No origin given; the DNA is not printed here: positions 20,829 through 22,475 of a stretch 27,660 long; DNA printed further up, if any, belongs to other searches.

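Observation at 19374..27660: Bacterial MBX/MBS-type respiratory complex with a built-in NSR/CoADR-like flavoprotein: candidate NAD(P)H-linked, ion-pumping sulfur or disulfide respiration system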

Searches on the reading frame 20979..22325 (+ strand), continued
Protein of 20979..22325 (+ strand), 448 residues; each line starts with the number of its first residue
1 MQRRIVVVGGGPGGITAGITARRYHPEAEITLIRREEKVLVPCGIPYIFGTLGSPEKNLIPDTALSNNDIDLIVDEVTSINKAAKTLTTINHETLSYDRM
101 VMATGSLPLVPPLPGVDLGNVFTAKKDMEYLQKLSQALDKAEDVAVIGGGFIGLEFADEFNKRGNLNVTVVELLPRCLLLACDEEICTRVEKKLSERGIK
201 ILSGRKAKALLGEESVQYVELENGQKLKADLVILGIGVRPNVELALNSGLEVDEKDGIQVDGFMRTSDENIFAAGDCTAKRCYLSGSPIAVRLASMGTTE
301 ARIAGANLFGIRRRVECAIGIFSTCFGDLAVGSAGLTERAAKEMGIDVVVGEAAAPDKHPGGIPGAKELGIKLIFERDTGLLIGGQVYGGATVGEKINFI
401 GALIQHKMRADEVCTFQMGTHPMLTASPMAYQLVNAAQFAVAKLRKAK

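Call 34: find_related_loci(query=A1, collection=genome_contigs, flank=10000)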
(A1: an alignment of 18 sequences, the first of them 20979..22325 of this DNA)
Query A1 (448 aa) in genome_contigs; peptide patterns used: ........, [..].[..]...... (x = any residue, [..] = any of these).
600 stretches matched a pattern (row limit reached: there are more); 583 encode a relative of the query (tblastn E <= 1e-3); the best 80 are kept; 80 distinct loci.
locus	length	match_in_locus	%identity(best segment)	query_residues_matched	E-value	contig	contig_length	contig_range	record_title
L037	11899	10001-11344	98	1-448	0e+0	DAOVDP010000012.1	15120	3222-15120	MAG TPA_asm: Candidatus Latescibacterota bacterium isolate CSMAG_1060 CSMAG_1060_k141_5340168_length_15120_cov_21.8917, 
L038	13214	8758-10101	91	1-448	0e+0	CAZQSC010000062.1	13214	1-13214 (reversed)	MAG TPA_asm: uncultured bacterium isolate SRP338002_co1_79 genome assembly, contig: NODE_4372_length_13214_cov_5.633255,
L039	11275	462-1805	71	1-448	0e+0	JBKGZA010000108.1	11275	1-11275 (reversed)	MAG: Bacteroidales bacterium isolate C4M09_3 NODE_1852_length_11275_cov_13.698841, whole genome shotgun sequence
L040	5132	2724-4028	73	12-446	0e+0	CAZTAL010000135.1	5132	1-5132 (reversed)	MAG TPA_asm: uncultured Prolixibacteraceae bacterium isolate SRP067234_co1_248 genome assembly, contig: k99_355167, whol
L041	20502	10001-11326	66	5-446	0e+0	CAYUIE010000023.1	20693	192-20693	MAG TPA_asm: uncultured Pirellulales bacterium isolate binchicken_co100_297 genome assembly, contig: NODE_3954_length_20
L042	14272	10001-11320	67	5-444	0e+0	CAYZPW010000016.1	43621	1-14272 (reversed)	MAG TPA_asm: uncultured bacterium isolate binchicken_co34_581 genome assembly, contig: NODE_1128_length_43621_cov_6.3365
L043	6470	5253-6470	72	1-406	0e+0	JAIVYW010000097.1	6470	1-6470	MAG: Candidatus Atribacteria bacterium isolate SFP3_UM_09_14 NODE_6621_length_6470_cov_2.685007, whole genome shotgun se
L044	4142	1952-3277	68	5-446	0e+0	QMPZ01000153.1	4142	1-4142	MAG: Candidatus Aerophobetes bacterium isolate B47_G16 B47_Guay16_scaffold_25975, whole genome shotgun sequence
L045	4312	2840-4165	67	5-446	0e+0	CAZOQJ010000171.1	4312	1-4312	MAG TPA_asm: uncultured Pirellulales bacterium isolate binchicken_co196_100 genome assembly, contig: NODE_28997_length_4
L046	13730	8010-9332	62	5-444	0e+0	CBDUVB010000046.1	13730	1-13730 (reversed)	MAG TPA_asm: uncultured bacterium isolate SRR22302362_binner12_Refined_56 genome assembly, contig: ERZ25746724.2021, who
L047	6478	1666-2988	60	5-444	0e+0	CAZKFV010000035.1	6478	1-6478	MAG TPA_asm: uncultured Thermotogae bacterium isolate SRP067234_co1_261 genome assembly, contig: k99_73724, whole genome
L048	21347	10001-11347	58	1-448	8e-178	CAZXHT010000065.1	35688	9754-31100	MAG TPA_asm: uncultured Myxococcales bacterium isolate binchicken_co100_415 genome assembly, contig: NODE_1726_length_35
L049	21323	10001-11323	58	5-445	3e-175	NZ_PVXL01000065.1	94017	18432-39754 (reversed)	Neomoorella stamsii strain DSM 26217 MOST_contig000065, whole genome shotgun sequence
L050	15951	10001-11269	61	22-443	9e-174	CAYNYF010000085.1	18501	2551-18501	MAG TPA_asm: uncultured Planctomycetaceae bacterium isolate SRP214966_co5_363 genome assembly, contig: NODE_2440_length_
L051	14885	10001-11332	58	1-443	6e-172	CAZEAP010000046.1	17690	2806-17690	MAG TPA_asm: uncultured candidatus Brocadiaceae bacterium isolate binchicken_co17_319 genome assembly, contig: NODE_7805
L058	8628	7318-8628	55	5-440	1e-160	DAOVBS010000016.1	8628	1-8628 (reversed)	MAG TPA_asm: Chloroflexota bacterium isolate CSMAG_1011 CSMAG_1011_k141_3471805_length_8628_cov_11.0000, whole genome sh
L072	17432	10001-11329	52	5-445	3e-153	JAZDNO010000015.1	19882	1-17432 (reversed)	MAG: Methanobacteriota archaeon isolate MEGAHIT-group-0.714 k141_19716631, whole genome shotgun sequence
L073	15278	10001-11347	51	1-448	5e-152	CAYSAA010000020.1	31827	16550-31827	MAG TPA_asm: uncultured Atribacterota bacterium isolate SRP067234_co1_85 genome assembly, contig: k99_1025752, whole gen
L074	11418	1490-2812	55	5-445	8e-152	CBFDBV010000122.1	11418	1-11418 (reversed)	MAG TPA_asm: uncultured bacterium isolate SRR26215678_binner123_Refined_74 genome assembly, contig: ERZ25073496.6233, wh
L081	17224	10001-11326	51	6-446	8e-149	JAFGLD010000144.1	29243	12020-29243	MAG: Anaerolineae bacterium isolate Zod_Metabat.387 k87_5557599, whole genome shotgun sequence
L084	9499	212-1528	51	5-444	3e-150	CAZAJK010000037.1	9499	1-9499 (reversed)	MAG TPA_asm: uncultured Candidatus Bathyarchaeia archaeon isolate SRP141552_co1_237 genome assembly, contig: NODE_3567_l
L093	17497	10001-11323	49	5-445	6e-146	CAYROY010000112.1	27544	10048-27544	MAG TPA_asm: uncultured Actinomycetota bacterium isolate SRP067234_co1_328 genome assembly, contig: k99_80663, whole gen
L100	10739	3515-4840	48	5-445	5e-145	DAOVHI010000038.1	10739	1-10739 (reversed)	MAG TPA_asm: bacterium isolate CSMAG_1337 CSMAG_1337_k141_4073196_length_10739_cov_8.0000, whole genome shotgun sequence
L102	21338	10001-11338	51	5-448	6e-145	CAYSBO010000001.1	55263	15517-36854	MAG TPA_asm: uncultured Dehalococcoidales bacterium isolate SRP319275_co2_15 genome assembly, contig: NODE_232_length_55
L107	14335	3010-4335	48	5-445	3e-144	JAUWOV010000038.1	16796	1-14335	MAG: bacterium isolate CSMAG_2459 CSMAG_2459_k141_740872_length_16796_cov_18.9762, whole genome shotgun sequence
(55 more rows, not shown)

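Call 37: search_protein_families(library=pfam, proteins=[L084:5523-5900:-, L081:12398-13300:+, L093:7657-8394:+, L107:920-1837:+, L073:7934-8677:+, L074:2605-3270:+, L058:4418-4843:+, L072:7040-7588:+, L102:13314-13772:+, L100:801-1430:+], max_evalue=0.001)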
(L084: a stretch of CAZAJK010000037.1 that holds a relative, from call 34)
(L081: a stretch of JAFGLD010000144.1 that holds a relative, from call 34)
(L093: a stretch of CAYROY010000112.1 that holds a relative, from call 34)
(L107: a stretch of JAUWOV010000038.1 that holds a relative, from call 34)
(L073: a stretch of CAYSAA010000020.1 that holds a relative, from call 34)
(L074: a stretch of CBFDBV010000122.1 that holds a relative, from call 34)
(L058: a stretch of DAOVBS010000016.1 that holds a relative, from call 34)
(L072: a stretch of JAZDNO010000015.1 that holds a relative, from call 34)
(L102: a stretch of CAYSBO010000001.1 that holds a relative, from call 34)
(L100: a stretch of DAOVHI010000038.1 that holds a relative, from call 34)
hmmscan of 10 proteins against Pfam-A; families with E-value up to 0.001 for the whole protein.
L084:5523-5900:- (125 aa): 1 family
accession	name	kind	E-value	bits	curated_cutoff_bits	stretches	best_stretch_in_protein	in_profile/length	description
PF02579.22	Nitro_FeMo-Co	-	1.4e-26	93.1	26.3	1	15-102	2-93/94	Dinitrogenase iron-molybdenum cofactor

L081:12398-13300:+ (300 aa): 14 families
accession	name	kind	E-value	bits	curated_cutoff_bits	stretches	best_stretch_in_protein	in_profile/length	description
PF01656.29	CbiA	-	3.9e-15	56.4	25.4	1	3-261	1-124/125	CobQ/CobB/MinD/ParA nucleotide binding domain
PF10609.15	ParA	-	4.8e-15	56.1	27.1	2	2-47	5-49/246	NUBPL iron-transfer P-loop NTPase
PF00037.32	Fer4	-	7.7e-13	48.1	21.1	2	64-86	1-23/24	4Fe-4S binding domain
PF12837.12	Fer4_6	-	2.7e-09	37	25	2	64-86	2-24/24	4Fe-4S binding domain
PF13614.12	AAA_31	-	2.1e-08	34.7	27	1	2-40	3-40/177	AAA domain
PF12838.12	Fer4_7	-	5.6e-08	33.6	27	1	70-114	1-52/52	4Fe-4S dicluster domain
PF13237.11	Fer4_10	-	2.4e-07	31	25.5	1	65-111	3-53/53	4Fe-4S dicluster domain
PF14697.11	Fer4_21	-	6e-07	29.9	35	1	65-116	2-58/59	4Fe-4S dicluster domain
PF13187.11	Fer4_9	-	1.5e-06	28.6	27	1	70-115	1-52/52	4Fe-4S dicluster domain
PF25160.1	LdpA_Fe-S-bd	-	3.6e-06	27.1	27.6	1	92-118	20-46/49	LdpA Fe-S cluster-binding domain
PF12797.12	Fer4_2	-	1.2e-05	25.4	24.5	0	65-82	4-21/22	4Fe-4S binding domain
PF00142.24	Fer4_NifH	-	8e-05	22.7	25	0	217-282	177-246/271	4Fe-4S iron sulfur cluster binding proteins, NifH/frxC family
PF13484.11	Fer4_16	-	0.00013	23.1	30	0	100-117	2-19/66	4Fe-4S double cluster binding domain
PF13183.11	Fer4_8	-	0.00018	22.4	27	0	70-83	53-66/68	4Fe-4S dicluster domain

L093:7657-8394:+ (245 aa): 2 families
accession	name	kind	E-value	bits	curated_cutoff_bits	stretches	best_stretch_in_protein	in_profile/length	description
PF00753.33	Lactamase_B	-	4e-13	50.2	22.7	1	29-122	10-97/196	Metallo-beta-lactamase superfamily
PF12706.13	Lactamase_B_2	-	5.5e-05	23.3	27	1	36-95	2-65/200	Beta-lactamase superfamily domain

L107:920-1837:+ (305 aa): 1 family
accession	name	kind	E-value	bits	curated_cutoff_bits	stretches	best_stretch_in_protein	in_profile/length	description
PF04055.27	Radical_SAM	-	3.2e-14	53.9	29.5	1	22-182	2-160/166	Radical SAM superfamily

L073:7934-8677:+ (247 aa): 4 families
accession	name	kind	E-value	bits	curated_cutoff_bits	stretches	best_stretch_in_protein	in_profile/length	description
PF00005.33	ABC_tran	-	1.8e-34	119.7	25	1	22-165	1-136/137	ABC transporter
PF13304.12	AAA_21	-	4.5e-13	50.4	27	1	121-197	221-300/304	AAA domain, putative AbiEii toxin, Type IV TA system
PF13604.12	AAA_30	-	0.00011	22.4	27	1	31-83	17-68/191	AAA domain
PF02463.25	SMC_N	-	0.00047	20.1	40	0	36-202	28-207/220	RecF/RecN/SMC N terminal domain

L074:2605-3270:+ (221 aa): 2 families
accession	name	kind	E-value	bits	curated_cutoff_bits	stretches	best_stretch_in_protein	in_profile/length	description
PF00072.30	Response_reg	-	1.3e-18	67.6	30.2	1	86-203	1-110/111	Response regulator receiver domain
PF23198.2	PDE8A_N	-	0.00064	20.1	29.6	1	82-162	8-89/147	PDE8A-like, N-terminal domain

L058:4418-4843:+ (141 aa): 1 family
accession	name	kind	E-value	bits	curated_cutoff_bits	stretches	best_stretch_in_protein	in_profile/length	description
PF01980.22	TrmO_N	-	2.9e-35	121.4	26.8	1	26-136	2-116/116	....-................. O N-terminal domain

L072:7040-7588:+ (182 aa): 3 families
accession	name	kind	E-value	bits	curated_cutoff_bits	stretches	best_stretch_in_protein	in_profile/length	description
PF02001.22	DUF134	-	3.4e-23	82.5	27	1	30-125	3-96/98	Protein of unknown function DUF134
PF08281.18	Sigma70_r4_2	-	1.4e-06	28.3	25.7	1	68-106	15-53/54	Sigma-70, region 4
PF04545.22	Sigma70_r4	-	0.00013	21.9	24.1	1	64-93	5-34/50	Sigma-70, region 4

L102:13314-13772:+ (152 aa): 1 family
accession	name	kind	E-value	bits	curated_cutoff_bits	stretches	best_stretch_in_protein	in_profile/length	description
PF01592.21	NifU_N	-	3.2e-32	111.8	22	1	24-140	2-122/127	NifU-like N terminal domain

L100:801-1430:+ (209 aa): 8 families
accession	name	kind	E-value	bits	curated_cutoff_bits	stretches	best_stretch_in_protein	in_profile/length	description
PF08241.18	Methyltransf_11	-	5e-18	66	21.2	1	41-126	1-95/95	Methyltransferase domain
PF13649.12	Methyltransf_25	-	5.5e-13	49.9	27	1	41-122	2-97/97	Methyltransferase domain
PF13489.12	Methyltransf_23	-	3.3e-12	46.9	27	1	30-168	16-160/164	Methyltransferase domain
PF13847.12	Methyltransf_31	-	1.1e-10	41.8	27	1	39-144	6-128/145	Methyltransferase domain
PF08242.18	Methyltransf_12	-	6.6e-08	33.6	30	1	41-124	1-98/98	Methyltransferase domain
PF01209.24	Ubie_methyltran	-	7.1e-07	29.3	20.1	1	42-126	60-151/233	ubiE/COQ5 methyltransferase family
PF07021.18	MetW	-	4.6e-06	26.8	21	1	27-119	4-103/193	Methionine biosynthesis protein MetW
PF05148.21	Methyltransf_8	-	0.00011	22.6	27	1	4-130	40-160/219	Hypothetical methyltransferase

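Call 45: search_solved_structures(query=L034:11369-11638:+, show_alignments=4, max_evalue=0.001)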
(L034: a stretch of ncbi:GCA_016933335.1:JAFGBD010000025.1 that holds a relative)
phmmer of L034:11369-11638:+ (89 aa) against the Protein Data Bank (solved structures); distinct sequences matched with E-value up to 0.001: 30.
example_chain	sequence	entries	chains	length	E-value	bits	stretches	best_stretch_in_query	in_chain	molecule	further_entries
3pqj_A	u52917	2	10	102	2.8e-13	52.9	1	1-82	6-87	Biofilm growth-associated repressor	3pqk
8qkf_A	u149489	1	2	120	8.1e-13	51.4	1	6-85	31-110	ArsR family transcriptional regulator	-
6jmi_A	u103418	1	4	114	1.3e-10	44.4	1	8-88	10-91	Uncharacterized HTH-type transcriptional regulator Rv0081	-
2zkz_A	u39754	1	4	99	9.9e-10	41.5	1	5-74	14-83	Transcriptional repressor pagR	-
4ggg_A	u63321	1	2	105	2.8e-09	40.1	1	5-74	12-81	Repressor protein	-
6cda_A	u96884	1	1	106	4.2e-09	39.5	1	5-74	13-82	ArsR family transcriptional regulator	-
2lkp_A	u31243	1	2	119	5.5e-09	39.2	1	6-83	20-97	HTH-type transcriptional regulator NmtR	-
4k2e_A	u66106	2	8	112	6.2e-09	39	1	1-77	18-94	Transcriptional activator HlyU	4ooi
6j0e_A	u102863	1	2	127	9e-09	38.5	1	5-84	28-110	Arsenic responsive repressor ArsR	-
2kjb_A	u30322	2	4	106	1.5e-08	37.7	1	5-74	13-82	CzrA protein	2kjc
1r1u_A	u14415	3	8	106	1.5e-08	37.7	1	5-74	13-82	repressor protein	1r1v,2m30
6cdb_A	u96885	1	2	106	2.1e-08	37.3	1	5-74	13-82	ArsR family transcriptional regulator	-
13ct_A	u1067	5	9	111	5.3e-08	36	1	9-74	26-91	Transcriptional regulator, ArsR family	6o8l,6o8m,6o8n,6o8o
6o8k_A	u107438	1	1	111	5.3e-08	36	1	9-74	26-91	Transcriptional regulator, ArsR family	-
2kko_A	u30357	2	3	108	1.1e-07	35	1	6-82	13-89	POSSIBLE TRANSCRIPTIONAL REGULATORY PROTEIN (POSSIBLY ARSR-FAMILY) | Possible transcriptional regulatory arsR-family protein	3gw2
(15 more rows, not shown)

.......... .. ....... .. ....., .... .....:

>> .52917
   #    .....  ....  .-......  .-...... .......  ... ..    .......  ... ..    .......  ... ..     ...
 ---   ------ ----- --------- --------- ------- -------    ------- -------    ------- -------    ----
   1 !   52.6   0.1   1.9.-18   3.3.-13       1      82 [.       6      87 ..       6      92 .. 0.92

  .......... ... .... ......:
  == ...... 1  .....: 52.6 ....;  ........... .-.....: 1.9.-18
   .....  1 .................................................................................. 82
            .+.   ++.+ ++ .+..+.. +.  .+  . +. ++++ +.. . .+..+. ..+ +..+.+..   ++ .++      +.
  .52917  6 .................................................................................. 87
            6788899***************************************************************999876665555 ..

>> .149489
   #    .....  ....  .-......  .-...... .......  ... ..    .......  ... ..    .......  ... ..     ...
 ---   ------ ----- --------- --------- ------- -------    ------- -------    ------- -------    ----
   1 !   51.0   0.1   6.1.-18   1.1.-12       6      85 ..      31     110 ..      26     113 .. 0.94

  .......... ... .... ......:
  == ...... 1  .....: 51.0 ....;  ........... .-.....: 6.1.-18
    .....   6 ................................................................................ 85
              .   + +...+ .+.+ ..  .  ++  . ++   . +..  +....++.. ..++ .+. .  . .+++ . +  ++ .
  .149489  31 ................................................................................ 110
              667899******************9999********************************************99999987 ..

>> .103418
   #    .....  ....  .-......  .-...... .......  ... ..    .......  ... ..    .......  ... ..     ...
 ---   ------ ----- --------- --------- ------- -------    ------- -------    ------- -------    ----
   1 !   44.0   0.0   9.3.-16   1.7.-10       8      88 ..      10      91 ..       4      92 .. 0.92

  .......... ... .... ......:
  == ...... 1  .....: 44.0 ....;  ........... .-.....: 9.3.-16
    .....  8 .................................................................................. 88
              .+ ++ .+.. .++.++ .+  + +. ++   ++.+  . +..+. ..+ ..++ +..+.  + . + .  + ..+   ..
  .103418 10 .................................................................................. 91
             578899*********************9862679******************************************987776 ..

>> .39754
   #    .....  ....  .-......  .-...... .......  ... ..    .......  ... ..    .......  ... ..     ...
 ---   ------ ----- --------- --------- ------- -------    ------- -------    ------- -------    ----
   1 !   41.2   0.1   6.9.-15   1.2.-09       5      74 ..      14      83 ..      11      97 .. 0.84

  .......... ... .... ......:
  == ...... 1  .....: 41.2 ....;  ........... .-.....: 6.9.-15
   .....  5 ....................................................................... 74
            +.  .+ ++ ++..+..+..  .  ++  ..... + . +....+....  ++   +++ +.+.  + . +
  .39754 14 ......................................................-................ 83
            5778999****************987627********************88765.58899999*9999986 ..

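Call 46: search_solved_structures(query=L036:3505-3774:+, show_alignments=3, max_evalue=0.001)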
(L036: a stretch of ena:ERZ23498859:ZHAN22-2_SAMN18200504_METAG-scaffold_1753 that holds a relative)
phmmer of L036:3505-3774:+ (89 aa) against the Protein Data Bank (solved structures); distinct sequences matched with E-value up to 0.001: 10.
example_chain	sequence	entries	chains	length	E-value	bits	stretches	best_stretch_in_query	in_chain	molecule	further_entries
4m1p_A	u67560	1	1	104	2.1e-11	47.1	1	7-73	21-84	Copper-sensitive operon repressor (CsoR)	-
5fmn_A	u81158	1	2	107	7e-11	45.4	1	8-86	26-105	INRS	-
5lbm_A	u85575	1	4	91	5.8e-10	42.5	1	5-74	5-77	Transcriptional repressor FrmR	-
2hh7_A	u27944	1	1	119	3.7e-09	39.9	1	8-68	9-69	Hypothetical protein CsoR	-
4adz_A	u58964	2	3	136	6.4e-09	39.1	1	6-88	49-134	CSOR | COPPER SENSITIVE OPERON REPRESSOR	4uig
7mq1_A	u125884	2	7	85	2.7e-08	37.2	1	11-81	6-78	Copper-sensing transcriptional repressor csoR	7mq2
7mq3_A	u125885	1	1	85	3.6e-08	36.7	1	11-81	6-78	Copper-sensing transcriptional repressor csoR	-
3aai_A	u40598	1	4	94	1.3e-07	35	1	5-83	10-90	Copper homeostasis operon regulatory protein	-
6ahx_A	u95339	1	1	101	2e-07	34.4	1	6-79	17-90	Putative cytosolic protein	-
5lcy_A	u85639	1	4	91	1.7e-06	31.5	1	4-66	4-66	Frmr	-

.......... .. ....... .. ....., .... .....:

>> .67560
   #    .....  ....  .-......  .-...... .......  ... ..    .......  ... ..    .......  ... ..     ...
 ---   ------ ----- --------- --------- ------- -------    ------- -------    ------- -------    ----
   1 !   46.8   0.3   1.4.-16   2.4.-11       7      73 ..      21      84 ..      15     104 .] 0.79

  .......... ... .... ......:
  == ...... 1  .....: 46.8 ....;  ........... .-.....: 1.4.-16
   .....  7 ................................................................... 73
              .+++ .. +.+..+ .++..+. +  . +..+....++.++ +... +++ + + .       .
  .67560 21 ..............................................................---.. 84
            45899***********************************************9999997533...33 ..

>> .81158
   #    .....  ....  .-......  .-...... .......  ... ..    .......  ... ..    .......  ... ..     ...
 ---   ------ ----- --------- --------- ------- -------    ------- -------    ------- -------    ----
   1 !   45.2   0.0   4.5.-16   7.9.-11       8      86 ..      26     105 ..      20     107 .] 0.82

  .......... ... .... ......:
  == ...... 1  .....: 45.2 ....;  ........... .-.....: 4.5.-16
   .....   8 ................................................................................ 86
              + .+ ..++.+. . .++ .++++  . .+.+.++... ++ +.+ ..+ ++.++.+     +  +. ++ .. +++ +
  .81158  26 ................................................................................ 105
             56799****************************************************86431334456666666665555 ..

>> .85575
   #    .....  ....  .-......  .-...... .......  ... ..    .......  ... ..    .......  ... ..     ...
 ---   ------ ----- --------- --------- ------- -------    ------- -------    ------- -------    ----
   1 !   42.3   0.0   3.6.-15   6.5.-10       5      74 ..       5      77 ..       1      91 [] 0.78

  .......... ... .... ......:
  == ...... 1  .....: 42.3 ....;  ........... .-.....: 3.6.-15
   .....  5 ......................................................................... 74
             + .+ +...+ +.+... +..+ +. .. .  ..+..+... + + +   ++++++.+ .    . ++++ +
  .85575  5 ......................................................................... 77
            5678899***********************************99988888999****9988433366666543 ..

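Call 82: predict_structure(alignment_id=A1)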
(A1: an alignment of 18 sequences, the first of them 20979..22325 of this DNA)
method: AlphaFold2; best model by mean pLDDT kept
length: 448 residues; sequences in the alignment: 18
mean_pLDDT: 70.3   pTM: 0.66
mean pLDDT of the five models: 70.3, 67.9, 65.7, 65.2, 57.7
residues with pLDDT >= 90: 56; 70-90: 203; 50-70: 117; < 50: 72
segments of 3 or more residues with pLDDT < 50: 43-50, 174-180, 261-263, 276-319, 419-426
pLDDT, mean of each block of 10 residues (from residue 1): 78 67 80 78 43 60 78 89 90 91 63 81 75 84 84 76 86 51 72 87 84 93 93 70 73 60 58 56 29 28 31 34 69 73 74 77 69 84 80 68 69 63 47 85 82
secondary structure, 60 per line:
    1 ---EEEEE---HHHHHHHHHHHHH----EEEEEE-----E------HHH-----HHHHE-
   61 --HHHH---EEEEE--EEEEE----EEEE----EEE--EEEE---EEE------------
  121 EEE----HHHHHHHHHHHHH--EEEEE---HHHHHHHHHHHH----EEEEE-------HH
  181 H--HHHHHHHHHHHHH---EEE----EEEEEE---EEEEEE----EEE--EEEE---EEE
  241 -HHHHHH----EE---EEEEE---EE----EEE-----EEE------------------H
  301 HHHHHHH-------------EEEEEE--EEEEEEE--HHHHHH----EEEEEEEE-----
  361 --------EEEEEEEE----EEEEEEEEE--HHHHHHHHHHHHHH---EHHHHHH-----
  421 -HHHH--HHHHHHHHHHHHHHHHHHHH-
elements in order: E4-8 H12-24 E29-34 H55-58 H63-66 E70-74 E77-81 E86-89 E94-96 E99-102 E106-108 E121-123 H128-140 E143-147 H151-162 E167-171 H184-196 E200-202 E207-212 E216-221 E226-228 E231-234 E238-240 H242-247 E257-261 E271-273 E279-281 H300-307 E321-326 E329-335 H338-343 E348-355 E369-376 E381-389 H392-405 H410-415 H422-425 H428-447
